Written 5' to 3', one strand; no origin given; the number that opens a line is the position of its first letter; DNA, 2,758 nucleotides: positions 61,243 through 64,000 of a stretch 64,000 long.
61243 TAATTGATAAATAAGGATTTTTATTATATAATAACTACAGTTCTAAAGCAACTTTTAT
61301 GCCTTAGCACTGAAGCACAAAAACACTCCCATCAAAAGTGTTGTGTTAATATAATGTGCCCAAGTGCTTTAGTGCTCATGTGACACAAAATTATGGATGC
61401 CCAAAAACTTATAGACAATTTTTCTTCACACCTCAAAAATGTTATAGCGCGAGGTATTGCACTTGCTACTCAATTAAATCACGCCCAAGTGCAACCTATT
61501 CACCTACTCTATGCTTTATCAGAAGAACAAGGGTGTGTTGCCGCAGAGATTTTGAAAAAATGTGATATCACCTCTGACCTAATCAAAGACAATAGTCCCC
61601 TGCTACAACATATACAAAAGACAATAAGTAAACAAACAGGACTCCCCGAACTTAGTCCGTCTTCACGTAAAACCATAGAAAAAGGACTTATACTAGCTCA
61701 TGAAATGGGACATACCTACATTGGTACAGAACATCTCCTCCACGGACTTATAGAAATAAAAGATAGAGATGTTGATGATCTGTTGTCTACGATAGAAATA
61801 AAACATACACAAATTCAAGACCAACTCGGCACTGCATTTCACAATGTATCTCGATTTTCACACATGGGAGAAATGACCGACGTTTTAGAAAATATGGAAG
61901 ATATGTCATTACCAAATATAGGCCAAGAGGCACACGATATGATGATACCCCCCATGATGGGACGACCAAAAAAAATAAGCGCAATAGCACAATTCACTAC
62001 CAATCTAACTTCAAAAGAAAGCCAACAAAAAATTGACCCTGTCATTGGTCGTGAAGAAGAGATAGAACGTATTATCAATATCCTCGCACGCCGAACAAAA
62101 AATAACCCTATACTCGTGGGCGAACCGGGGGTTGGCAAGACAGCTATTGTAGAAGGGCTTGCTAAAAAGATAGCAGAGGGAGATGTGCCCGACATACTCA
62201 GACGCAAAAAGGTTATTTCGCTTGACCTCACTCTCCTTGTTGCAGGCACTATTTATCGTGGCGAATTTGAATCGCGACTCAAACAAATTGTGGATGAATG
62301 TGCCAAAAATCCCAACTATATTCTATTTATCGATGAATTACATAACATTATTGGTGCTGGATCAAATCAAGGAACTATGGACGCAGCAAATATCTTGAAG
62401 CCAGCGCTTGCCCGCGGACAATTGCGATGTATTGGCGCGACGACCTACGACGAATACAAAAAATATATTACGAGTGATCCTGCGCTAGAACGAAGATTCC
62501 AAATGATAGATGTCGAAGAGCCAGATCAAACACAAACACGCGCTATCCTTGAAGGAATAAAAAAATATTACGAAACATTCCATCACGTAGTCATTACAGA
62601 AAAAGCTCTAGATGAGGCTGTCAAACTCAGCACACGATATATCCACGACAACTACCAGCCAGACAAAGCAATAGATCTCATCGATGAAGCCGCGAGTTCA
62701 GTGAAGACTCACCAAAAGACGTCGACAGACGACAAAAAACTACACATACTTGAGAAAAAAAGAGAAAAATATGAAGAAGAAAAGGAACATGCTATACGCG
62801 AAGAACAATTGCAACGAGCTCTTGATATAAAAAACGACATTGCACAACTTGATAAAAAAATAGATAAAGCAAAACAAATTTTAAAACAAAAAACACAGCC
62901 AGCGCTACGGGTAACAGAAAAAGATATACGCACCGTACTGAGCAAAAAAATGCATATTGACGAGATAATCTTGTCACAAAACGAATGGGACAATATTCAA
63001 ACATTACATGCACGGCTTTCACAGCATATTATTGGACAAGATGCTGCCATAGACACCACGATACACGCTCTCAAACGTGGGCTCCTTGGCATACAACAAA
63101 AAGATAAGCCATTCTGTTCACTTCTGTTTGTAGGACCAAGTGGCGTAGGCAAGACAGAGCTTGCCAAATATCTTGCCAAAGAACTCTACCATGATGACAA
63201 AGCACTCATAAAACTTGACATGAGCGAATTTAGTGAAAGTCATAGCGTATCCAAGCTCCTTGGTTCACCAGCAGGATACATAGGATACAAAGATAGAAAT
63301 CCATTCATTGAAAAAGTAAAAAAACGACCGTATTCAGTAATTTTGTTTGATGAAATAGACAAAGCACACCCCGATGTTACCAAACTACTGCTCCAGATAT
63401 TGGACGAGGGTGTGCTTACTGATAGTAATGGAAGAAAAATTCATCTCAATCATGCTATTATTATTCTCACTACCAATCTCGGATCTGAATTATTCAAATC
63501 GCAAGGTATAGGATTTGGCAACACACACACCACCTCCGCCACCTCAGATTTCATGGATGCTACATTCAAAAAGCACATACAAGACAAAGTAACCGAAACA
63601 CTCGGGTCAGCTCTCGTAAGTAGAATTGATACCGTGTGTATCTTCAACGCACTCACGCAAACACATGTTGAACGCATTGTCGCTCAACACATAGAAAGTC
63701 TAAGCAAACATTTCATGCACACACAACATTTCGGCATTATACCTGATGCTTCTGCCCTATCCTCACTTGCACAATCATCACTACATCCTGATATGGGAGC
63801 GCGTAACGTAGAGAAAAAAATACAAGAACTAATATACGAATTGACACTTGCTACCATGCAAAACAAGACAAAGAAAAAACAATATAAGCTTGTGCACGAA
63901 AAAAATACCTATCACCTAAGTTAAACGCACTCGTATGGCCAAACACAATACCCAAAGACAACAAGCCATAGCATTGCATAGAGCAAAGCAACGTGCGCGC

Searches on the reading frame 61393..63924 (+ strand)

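Call 11: search_protein_families(library=ncbifam, proteins=[window:61393-63924:+], max_evalue=0.00001)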
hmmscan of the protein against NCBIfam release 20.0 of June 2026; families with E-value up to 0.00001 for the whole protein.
window:61393-63924:+ (843 aa): 21 families
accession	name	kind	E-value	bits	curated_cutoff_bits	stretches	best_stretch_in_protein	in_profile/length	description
TIGR03346.1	chaperone_ClpB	equivalog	4.5e-208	693.6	1232.1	2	11-444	2-403/853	ATP-dependent chaperone ClpB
TIGR02639.1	ClpA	equivalog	1.1e-198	661.9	993.15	2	11-445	2-416/734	ATP-dependent Clp protease ATP-binding subunit ClpA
TIGR03345.1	VI_ClpV1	equivalog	3e-192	641.1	884.95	2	13-502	4-471/852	type VI secretion system ATPase TssH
NF008118.0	PRK10865.1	equivalog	4.3e-170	567.5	1417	2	196-455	159-417/857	ATP-dependent chaperone ClpB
NF033607.0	disagg_AAA_ClpG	exception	2.4e-161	538.7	1900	2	192-829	238-867/932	AAA family protein disaggregase ClpG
NF033606.1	heat_AAA_ClpK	exception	2.2e-157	525.6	1900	1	192-812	259-873/949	heat shock survival AAA family ATPase ClpK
NF008263.0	PRK11034.1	equivalog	3.4e-141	471.6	1350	2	198-436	169-408/758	ATP-dependent Clp protease ATP-binding subunit ClpA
TIGR03922.1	T7SS_EccA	equivalog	2.2e-12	46.3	466.65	1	235-477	311-552/557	type VII secretion AAA-ATPase EccA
NF003745.1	PRK05342.1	equivalog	1.5e-11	43.8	359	0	702-821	260-383/418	ATP-dependent Clp protease ATP-binding subunit ClpX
NF001679.0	PRK00440.1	equivalog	2.3e-10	40.1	303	0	572-605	37-70/322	replication factor C small subunit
NF009067.0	PRK12402.1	equivalog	1.2e-09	37.6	317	0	539-614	10-78/340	replication factor C small subunit 2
NF003229.0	PRK04195.1-5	equivalog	1.8e-09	36.8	280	0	574-659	44-116/413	replication factor C large subunit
TIGR00382.1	clpX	equivalog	1.7e-08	33.9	370.75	0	474-598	21-141/414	ATP-dependent protease ATP-binding subunit ClpX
TIGR00764.1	lon_rel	equivalog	8.3e-08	31.3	516.6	0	206-270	9-71/608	ATP-dependent protease LonB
NF049963.1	RespRegFlgRCampy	domain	1.6e-07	30.6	750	0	556-693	139-276/429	fla regulon two-component system response regulator FlgR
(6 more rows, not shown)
